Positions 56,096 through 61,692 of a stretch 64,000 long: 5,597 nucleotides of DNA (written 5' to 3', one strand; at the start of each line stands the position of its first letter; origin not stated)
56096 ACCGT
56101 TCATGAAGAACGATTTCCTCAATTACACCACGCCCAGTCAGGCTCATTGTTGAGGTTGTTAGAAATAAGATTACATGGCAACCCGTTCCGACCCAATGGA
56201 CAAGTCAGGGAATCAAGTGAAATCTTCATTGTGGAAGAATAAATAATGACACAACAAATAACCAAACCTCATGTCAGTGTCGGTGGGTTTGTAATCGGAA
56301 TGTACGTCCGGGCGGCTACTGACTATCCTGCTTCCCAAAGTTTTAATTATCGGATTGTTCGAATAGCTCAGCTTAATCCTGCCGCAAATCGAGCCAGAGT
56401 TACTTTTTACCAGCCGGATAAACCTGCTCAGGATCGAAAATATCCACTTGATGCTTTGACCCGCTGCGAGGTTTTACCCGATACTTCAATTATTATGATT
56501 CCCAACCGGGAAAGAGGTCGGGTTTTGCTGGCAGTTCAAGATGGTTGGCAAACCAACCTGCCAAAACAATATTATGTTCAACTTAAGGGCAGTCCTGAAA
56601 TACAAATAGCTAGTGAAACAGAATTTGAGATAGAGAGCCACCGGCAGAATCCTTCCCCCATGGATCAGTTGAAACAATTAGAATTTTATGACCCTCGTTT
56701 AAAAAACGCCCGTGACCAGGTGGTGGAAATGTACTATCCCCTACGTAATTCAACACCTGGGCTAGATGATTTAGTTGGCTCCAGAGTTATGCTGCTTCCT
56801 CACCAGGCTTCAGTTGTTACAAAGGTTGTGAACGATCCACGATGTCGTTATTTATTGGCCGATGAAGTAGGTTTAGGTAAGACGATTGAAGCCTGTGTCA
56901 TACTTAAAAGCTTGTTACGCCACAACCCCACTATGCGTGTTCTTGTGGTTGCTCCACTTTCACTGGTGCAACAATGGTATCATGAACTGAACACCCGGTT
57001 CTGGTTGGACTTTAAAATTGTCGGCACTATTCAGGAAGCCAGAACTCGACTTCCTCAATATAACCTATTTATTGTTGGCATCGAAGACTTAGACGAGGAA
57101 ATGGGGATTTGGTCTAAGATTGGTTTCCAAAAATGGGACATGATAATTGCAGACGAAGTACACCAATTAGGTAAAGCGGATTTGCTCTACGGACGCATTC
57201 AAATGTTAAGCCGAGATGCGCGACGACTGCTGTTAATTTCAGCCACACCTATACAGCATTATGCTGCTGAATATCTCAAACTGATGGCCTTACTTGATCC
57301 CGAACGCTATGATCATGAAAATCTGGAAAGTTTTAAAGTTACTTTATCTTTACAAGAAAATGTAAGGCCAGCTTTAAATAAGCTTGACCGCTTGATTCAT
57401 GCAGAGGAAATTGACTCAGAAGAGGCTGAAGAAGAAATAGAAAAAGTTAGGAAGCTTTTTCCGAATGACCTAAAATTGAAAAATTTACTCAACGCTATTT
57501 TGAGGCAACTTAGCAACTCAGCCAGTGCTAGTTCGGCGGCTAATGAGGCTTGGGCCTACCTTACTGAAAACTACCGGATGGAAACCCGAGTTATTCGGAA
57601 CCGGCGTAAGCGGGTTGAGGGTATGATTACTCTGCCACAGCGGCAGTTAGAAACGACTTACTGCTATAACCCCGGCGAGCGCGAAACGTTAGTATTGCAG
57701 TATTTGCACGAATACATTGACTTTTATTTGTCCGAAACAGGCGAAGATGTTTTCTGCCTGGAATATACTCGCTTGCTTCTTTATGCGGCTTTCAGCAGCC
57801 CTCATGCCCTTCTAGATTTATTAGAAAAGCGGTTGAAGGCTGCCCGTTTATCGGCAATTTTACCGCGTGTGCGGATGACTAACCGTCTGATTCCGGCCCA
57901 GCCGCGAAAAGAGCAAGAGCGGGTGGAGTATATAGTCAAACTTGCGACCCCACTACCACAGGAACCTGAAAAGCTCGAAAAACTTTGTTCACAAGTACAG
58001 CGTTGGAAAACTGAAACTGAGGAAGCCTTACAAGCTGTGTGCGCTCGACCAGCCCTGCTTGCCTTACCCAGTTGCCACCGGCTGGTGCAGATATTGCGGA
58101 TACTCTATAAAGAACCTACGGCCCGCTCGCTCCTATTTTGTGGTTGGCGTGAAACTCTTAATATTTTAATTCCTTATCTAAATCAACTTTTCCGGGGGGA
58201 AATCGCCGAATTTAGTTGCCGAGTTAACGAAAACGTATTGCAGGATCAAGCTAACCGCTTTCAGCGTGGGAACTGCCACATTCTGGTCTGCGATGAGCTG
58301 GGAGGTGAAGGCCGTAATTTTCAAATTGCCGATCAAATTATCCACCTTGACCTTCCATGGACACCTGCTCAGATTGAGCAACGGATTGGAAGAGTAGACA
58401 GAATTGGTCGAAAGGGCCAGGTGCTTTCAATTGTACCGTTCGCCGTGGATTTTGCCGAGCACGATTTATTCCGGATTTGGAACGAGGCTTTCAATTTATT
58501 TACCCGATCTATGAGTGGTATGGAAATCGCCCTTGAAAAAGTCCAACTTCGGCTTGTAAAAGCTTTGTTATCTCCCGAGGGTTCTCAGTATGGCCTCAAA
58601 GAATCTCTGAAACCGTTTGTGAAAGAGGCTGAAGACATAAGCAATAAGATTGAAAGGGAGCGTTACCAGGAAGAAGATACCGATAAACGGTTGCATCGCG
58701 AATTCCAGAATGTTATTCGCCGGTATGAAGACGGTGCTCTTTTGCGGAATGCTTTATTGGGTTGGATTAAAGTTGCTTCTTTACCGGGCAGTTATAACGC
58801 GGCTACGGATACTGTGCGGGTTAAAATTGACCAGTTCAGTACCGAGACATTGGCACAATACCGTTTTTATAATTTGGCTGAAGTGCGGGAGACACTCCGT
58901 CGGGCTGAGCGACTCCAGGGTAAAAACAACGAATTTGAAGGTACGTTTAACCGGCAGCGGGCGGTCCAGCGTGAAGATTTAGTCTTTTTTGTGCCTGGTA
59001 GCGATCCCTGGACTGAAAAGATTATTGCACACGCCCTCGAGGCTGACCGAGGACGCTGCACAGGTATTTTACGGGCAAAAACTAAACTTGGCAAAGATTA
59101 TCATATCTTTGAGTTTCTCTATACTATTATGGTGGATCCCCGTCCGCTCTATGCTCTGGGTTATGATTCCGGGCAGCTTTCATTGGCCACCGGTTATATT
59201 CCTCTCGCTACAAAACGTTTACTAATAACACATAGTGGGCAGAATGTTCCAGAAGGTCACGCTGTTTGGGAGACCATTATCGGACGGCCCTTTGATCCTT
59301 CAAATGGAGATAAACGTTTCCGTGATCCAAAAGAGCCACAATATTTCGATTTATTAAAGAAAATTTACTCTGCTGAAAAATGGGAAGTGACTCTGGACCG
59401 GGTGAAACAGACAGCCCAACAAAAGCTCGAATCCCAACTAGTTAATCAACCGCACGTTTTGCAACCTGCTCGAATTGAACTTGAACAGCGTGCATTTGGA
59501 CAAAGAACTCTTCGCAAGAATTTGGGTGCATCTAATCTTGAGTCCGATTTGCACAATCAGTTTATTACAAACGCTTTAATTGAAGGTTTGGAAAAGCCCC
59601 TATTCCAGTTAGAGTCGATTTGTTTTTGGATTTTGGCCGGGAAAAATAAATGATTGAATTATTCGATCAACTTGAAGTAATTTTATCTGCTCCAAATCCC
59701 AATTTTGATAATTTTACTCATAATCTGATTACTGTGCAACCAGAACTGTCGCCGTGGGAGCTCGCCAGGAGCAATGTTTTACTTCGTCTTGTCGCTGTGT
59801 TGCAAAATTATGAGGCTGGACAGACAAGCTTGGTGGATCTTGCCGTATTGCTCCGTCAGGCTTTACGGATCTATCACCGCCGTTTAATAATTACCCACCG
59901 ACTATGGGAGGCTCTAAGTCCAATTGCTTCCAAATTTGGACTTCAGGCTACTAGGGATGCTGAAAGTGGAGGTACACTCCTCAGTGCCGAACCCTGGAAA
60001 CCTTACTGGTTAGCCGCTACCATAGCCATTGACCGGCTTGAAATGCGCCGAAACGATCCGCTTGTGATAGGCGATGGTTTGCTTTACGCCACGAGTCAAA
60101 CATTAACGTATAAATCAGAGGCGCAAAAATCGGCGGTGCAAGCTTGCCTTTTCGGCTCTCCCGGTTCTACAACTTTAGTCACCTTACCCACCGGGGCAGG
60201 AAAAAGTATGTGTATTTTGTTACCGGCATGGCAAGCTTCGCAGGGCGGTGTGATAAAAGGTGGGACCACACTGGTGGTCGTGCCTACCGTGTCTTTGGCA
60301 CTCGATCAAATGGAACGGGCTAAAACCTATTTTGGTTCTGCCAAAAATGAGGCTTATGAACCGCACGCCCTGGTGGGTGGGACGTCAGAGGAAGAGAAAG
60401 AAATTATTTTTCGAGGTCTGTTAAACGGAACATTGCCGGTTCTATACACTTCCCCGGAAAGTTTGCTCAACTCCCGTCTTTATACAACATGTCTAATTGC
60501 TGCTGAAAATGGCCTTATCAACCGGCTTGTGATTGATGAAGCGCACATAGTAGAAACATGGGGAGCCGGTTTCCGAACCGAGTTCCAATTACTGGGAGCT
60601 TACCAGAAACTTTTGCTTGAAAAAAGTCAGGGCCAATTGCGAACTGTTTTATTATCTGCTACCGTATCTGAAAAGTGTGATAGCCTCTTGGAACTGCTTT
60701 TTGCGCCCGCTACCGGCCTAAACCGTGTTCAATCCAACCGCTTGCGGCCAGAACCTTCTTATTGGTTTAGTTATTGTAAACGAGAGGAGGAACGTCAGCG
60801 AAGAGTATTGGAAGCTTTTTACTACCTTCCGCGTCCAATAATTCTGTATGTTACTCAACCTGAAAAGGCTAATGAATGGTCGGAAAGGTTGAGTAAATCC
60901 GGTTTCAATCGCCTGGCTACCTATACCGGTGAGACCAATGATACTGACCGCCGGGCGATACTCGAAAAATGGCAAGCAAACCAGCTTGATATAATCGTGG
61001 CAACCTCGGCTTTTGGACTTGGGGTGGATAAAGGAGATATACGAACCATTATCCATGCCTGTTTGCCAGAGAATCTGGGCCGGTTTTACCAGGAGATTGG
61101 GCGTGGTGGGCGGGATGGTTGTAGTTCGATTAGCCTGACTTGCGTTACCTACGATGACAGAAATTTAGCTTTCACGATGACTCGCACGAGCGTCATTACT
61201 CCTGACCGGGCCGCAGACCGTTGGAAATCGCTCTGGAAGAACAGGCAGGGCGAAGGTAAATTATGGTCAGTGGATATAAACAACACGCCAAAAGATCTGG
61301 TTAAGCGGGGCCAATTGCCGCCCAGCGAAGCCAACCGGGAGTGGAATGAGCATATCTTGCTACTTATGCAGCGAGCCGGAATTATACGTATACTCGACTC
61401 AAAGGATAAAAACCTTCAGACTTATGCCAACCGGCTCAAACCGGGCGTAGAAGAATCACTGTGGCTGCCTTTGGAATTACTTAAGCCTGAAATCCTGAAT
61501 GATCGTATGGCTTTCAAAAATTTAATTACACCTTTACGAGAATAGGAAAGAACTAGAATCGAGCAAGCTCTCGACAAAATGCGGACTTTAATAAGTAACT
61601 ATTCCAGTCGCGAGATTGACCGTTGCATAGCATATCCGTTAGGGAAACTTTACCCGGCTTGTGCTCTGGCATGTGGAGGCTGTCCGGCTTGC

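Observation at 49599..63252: Methyltransferase-less operon with three SF2 helicases and a nuclease: candidate undescribed defence system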

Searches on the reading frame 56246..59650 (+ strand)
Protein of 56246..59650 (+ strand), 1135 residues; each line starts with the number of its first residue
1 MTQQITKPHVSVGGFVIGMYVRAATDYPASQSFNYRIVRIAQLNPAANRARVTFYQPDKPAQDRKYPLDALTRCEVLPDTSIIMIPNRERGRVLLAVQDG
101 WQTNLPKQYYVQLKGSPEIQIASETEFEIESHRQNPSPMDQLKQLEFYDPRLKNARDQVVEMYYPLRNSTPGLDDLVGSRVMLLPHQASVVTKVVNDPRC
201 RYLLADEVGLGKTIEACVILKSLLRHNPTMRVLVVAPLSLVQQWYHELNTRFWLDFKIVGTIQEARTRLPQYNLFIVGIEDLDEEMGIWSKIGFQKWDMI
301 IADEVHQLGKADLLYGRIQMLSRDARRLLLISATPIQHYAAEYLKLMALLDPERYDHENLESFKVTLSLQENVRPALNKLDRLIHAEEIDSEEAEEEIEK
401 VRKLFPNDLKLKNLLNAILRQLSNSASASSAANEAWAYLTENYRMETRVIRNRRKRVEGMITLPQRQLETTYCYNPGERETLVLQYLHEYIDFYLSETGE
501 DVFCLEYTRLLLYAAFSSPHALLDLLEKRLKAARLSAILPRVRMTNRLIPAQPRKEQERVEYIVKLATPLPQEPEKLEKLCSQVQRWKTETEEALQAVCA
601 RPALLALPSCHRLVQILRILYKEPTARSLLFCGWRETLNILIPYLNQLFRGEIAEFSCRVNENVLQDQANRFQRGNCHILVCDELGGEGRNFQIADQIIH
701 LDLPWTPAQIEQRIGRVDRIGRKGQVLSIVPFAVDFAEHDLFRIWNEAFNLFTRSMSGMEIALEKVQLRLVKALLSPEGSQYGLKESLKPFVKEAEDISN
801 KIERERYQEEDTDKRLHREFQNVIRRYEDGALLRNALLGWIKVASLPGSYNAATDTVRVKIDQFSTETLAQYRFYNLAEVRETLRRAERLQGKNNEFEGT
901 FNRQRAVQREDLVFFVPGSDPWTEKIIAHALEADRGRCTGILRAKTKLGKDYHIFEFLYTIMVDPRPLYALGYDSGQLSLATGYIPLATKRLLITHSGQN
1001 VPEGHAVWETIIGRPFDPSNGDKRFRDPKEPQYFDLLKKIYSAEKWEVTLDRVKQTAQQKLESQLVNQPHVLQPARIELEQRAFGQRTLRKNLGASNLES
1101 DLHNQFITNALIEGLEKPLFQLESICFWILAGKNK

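Call 3: search_protein_families(library=padloc, proteins=[window:56246-59650:+], max_evalue=0.01)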
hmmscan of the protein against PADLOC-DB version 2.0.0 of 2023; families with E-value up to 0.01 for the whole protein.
window:56246-59650:+ (1135 aa): 49 families (the best 25 are shown)
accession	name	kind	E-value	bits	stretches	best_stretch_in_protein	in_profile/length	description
PDLC02843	DpdE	-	1.8e-99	332.1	1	106-1132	82-1083/1091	DpdE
PDLC02840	DpdE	-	6.1e-86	287.7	1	137-1134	114-1085/1091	DpdE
PDLC02844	DpdE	-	1.3e-70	236.5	2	168-457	139-431/1074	DpdE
PDLC02846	DpdE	-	1.1e-58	197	2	30-458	11-447/1034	DpdE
PDLC02500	BrxHI|BrxHII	-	1.1e-49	167.8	3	177-260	85-168/933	BrxHI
PDLC02841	DpdE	-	1.7e-42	143.3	2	108-470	94-431/1037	DpdE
PDLC02623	DrmD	-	1.8e-38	129.9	2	297-780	240-683/1040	DrmD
PDLC00659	HmaA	-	9.1e-38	127.7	2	179-357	101-292/1176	SNF2 helicase / DEAD-box helicase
PDLC02621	DrmD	-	2.2e-36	123.5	2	181-356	120-322/1040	DrmD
PDLC02619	DrmD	-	9.9e-34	114.6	2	177-359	27-217/872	DrmD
PDLC02634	DrmD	-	2.2e-32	109.8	2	179-355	88-276/900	DrmD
PDLC02504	BrxHI|BrxHII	-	6.8e-27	91.8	2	177-352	104-292/971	BrxHII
PDLC02572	DrmA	-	1.9e-26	90.3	2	182-358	118-319/1043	DrmA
PDLC02620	DrmD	-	4.9e-25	85.7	2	179-353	96-285/1060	DrmD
PDLC02632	DrmD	-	5.8e-23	79.2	2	186-262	127-203/662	DrmD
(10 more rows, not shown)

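Call 4: search_protein_families(library=pfam, proteins=[window:56246-59650:+], max_evalue=0.01)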
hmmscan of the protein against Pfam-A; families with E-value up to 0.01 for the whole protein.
window:56246-59650:+ (1135 aa): 6 families
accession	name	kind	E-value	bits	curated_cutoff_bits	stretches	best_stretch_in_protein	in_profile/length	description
PF00176.29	SNF2-rel_dom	-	1.3e-22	80.7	24.9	1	199-392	17-200/290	SNF2-related domain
PF00271.37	Helicase_C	-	8.3e-16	58.7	23.5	1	616-721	6-110/110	Helicase conserved C-terminal domain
PF04851.21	ResIII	-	9.6e-13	48.8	22.5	1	182-336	3-163/164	Type III restriction enzyme, res subunit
PF00270.35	DEAD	-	2.7e-11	43.9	26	1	185-337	2-162/167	DEAD/DEAH box helicase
PF12137.13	RapA_C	-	1.1e-06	28.4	26.8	0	897-964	154-220/360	RNA polymerase recycling family C-terminal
PF09920.14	DUF2150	-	0.0051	17.3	28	0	351-446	21-113/189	Uncharacterized protein conserved in archaea (DUF2150)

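Call 9: search_protein_families(library=ncbifam, proteins=[window:56246-59650:+], max_evalue=0.001)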
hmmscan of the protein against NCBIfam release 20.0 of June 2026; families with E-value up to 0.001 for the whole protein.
window:56246-59650:+ (1135 aa): 15 families
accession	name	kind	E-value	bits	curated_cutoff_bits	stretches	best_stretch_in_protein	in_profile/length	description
NF041062.1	DpdE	equivalog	6.1e-139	464.8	500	1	48-1132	21-1048/1048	protein DpdE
NF003426.0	PRK04914.1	equivalog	1.8e-72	244.9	576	2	125-477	98-442/959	RNA polymerase-associated protein RapA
NF038317.1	DISARM_DrmD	equivalog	3.5e-46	158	610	2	182-362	107-312/1021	DISARM system SNF2-like helicase DrmD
NF038318.1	DISARM_DrmD_b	equivalog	4.4e-33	114.5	950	2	179-360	26-215/868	DISARM system SNF2-like helicase DrmD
NF042964.1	phospholipD_antiphage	equivalog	3.6e-28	98.4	1100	1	180-730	226-799/895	phospholipase D-like domain-containing anti-phage protein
NF053675.1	pilus_reg_Snf2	equivalog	7.1e-14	50.9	1100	2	621-726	873-978/1029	pilus expression-regulating Snf2 family helicase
NF041790.1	anti-phage_ZorD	equivalog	2.6e-10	38.9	1500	1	202-255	607-661/1035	type I Zorya anti-phage system protein ZorD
NF058637.1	helic_SCO1167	equivalog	1.2e-09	36.8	1200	1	204-307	493-595/932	SCO1167/SCO6262 family helicase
NF008394.0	PRK11192.1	equivalog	5.7e-08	32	507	1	611-730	233-351/441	ATP-dependent RNA helicase SrmB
TIGR04095.1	dnd_restrict_1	equivalog_domain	9.7e-08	31.4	600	1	183-341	9-174/451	DNA phosphorothioation system restriction enzyme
NF010337.0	PRK13766.1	equivalog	7.3e-07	27.7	610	0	207-306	38-142/781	Hef nuclease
NF008744.0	PRK11776.1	equivalog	7.7e-05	21.4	524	1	575-730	190-346/460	ATP-dependent RNA helicase DbpA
NF053711.1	RNA_heli_RhlE1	exception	9.7e-05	21.3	750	1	668-730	286-348/434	RNA helicase RhlE1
NF003390.0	PRK04537.1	equivalog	0.00036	19.7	732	1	666-729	297-360/572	ATP-dependent RNA helicase RhlB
NF002340.1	PRK01297.1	equivalog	0.00083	18.3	564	0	619-730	243-353/372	ATP-dependent RNA helicase RhlB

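Call 58: search_solved_structures(query=window:56246-59650:+, max_evalue=0.001)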
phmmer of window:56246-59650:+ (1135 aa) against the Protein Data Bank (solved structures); distinct sequences matched with E-value up to 0.001: 92 (the best 60 are shown).
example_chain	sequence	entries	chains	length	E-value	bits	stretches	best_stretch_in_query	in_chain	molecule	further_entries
8so8_A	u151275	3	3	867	1.4e-40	142.2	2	175-481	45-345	RNA polymerase-associated protein RapA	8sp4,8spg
6bog_A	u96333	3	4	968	2.1e-40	141.6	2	175-481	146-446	RNA polymerase-associated protein RapA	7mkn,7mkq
7m8e_F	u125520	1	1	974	2.2e-40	141.6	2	175-481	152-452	RNA polymerase-associated protein RapA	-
4s20_K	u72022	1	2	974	2.4e-39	138.1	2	175-481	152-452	RNA polymerase-associated protein RapA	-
8t0l_F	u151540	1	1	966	3.5e-39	137.6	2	175-481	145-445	RNA polymerase-associated protein RapA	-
1z3i_X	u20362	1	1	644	2.1e-12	48.9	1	202-349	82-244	similar to RAD54-like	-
6iro_L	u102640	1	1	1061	3.9e-12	48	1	197-368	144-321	ISWI chromatin-remodeling complex ATPase ISW1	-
6jyl_K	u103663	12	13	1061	4e-12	48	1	197-368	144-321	ISWI chromatin-remodeling complex ATPase ISW1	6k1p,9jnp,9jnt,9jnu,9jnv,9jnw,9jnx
7x3t_V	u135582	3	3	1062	4e-12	48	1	197-368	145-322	ISWI chromatin-remodeling complex ATPase ISW1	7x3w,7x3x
6hts_G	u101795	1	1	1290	4.2e-12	47.9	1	202-361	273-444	Chromatin-remodeling ATPase INO80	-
9lj2_K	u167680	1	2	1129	4.7e-12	47.8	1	197-368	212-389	ISWI chromatin-remodeling complex ATPase ISW1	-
9ge5_G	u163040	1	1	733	7e-12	47.2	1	202-361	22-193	Chromatin-remodeling ATPase INO80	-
7zi4_G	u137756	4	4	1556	7.1e-12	47.1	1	202-361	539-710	Chromatin-remodeling ATPase INO80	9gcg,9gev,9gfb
7otq_K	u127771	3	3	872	7.8e-12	47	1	202-384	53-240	Chromodomain-helicase-DNA-binding protein 1-like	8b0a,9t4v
7epu_B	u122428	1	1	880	8e-12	47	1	202-384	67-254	Chromodomain-helicase-DNA-binding protein 1-like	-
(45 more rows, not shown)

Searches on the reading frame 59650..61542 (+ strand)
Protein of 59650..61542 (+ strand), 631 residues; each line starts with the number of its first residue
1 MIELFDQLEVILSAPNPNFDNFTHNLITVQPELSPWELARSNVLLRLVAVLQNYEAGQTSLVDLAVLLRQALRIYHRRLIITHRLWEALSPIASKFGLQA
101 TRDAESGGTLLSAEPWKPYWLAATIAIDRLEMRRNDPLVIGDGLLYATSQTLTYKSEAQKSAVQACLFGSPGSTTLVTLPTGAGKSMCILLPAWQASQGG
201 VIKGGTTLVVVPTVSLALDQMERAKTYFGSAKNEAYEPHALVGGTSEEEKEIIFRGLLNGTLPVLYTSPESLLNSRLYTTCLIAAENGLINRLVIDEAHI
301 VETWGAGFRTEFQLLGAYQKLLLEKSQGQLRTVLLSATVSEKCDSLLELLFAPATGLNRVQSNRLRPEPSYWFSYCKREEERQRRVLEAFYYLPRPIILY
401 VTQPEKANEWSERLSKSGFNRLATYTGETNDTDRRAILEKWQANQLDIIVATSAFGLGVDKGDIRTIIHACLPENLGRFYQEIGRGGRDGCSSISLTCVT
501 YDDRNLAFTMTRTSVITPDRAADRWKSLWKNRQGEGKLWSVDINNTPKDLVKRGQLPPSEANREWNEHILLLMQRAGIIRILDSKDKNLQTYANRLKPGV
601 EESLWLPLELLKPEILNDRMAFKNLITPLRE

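Call 3: search_protein_families(library=padloc, proteins=[window:59650-61542:+], max_evalue=0.01)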
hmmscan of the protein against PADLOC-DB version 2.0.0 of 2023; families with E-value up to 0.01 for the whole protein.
window:59650-61542:+ (631 aa): 42 families (the best 25 are shown)
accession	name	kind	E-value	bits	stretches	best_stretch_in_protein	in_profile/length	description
PDLC02872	DpdF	-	2.4e-153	510.7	1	26-586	12-588/859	DpdF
PDLC02855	DpdF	-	6.3e-123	409.7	1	41-582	28-558/825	DpdF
PDLC02857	DpdF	-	7.5e-114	379.6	1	134-581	157-618/911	DpdF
PDLC02867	DpdF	-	9e-109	363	1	111-588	85-562/855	DpdF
PDLC02862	DpdF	-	3.7e-73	244.7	1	58-581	21-552/811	DpdF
PDLC02860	DpdF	-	5.7e-68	227.9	1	286-584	7-302/547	DpdF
PDLC02864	DpdF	-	3.1e-50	169.6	1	172-507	37-346/610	DpdF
PDLC02870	DpdF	-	1.1e-45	154.2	1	159-508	18-337/534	DpdF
PDLC02861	DpdF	-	1.3e-44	150.6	1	158-506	32-348/611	DpdF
PDLC03928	PsyrT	-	2.2e-41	139.9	1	157-507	24-353/689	-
PDLC02865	DpdF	-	1.6e-35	120.1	1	166-505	768-1086/1499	DpdF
PDLC01089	C3a193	-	1.8e-29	100.7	2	408-515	501-608/983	poss. alt. Cas3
PDLC02859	DpdF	-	4.3e-23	79.6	1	170-500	113-426/545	DpdF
PDLC02868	DpdF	-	5.2e-21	72.1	2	435-493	633-691/1078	DpdF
PDLC02858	DpdF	-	1.7e-15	54.7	2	435-493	409-468/504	DpdF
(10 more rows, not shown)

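Call 4: search_protein_families(library=pfam, proteins=[window:59650-61542:+], max_evalue=0.01)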
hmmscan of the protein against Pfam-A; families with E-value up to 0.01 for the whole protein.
window:59650-61542:+ (631 aa): 3 families
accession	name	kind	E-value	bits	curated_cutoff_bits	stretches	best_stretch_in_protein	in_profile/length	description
PF00270.35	DEAD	-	1e-22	81.1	26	1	157-344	2-165/167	DEAD/DEAH box helicase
PF00271.37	Helicase_C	-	5.1e-16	59.3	23.5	1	396-490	17-110/110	Helicase conserved C-terminal domain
PF04851.21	ResIII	-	4.7e-08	33.6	22.5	1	158-303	7-139/164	Type III restriction enzyme, res subunit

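Call 9: search_protein_families(library=ncbifam, proteins=[window:59650-61542:+], max_evalue=0.001)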
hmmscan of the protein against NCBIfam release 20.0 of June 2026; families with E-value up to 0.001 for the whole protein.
window:59650-61542:+ (631 aa): 24 families
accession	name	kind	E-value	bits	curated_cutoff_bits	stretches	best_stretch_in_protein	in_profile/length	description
NF041063.1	DpdF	equivalog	6.1e-187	623.8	550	1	38-614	16-598/813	protein DpdF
TIGR00614.1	recQ_fam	subfamily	3e-46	158.2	219.8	1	158-506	15-337/470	RecQ family ATP-dependent DNA helicase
TIGR01389.1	recQ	equivalog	9.6e-46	156.4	640.2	1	172-515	28-344/591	DNA helicase RecQ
NF008279.0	PRK11057.1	equivalog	6.4e-38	130.6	1015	1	158-508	29-347/608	ATP-dependent DNA helicase RecQ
NF008642.0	PRK11634.1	equivalog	1.3e-16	60.2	989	1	172-517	43-367/628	DEAD/DEAH family ATP-dependent RNA helicase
TIGR04121.1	DEXH_lig_assoc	equivalog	2.3e-15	55.4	850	2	420-487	277-344/804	ligase-associated DNA damage response DEXH box helicase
TIGR03817.1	DECH_helic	hypoth_equivalog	1e-14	53.8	874.1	2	418-497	302-381/742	helicase/secretion neighborhood putative DEAH-box helicase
NF053631.1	RNA_helic_CshA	equivalog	2.5e-13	49.7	646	1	178-504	42-346/434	degradosome RNA helicase CshA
NF008394.0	PRK11192.1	equivalog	6.5e-13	48.3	507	1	173-507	41-359/441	ATP-dependent RNA helicase SrmB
NF053711.1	RNA_heli_RhlE1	exception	4.8e-12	45.4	750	1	149-504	16-353/434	RNA helicase RhlE1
TIGR02621.3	cas3_GSU0051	exception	2.2e-11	43.4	400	1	293-531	171-406/854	type I-G CRISPR-associated helicase/endonuclease Cas3g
NF002340.1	PRK01297.1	equivalog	1.5e-09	37.1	564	1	398-504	253-358/372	ATP-dependent RNA helicase RhlB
NF008744.0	PRK11776.1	equivalog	1.5e-09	36.9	524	1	290-513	148-360/460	ATP-dependent RNA helicase DbpA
NF003419.0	PRK04837.1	equivalog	6.5e-08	31.7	588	1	406-501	268-364/424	ATP-dependent RNA helicase RhlB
NF053636.1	DDHlcsCsdAPsy1082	equivalog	3.6e-07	29.1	890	1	408-505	257-353/512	DEAD/DEAH box helicase CsdA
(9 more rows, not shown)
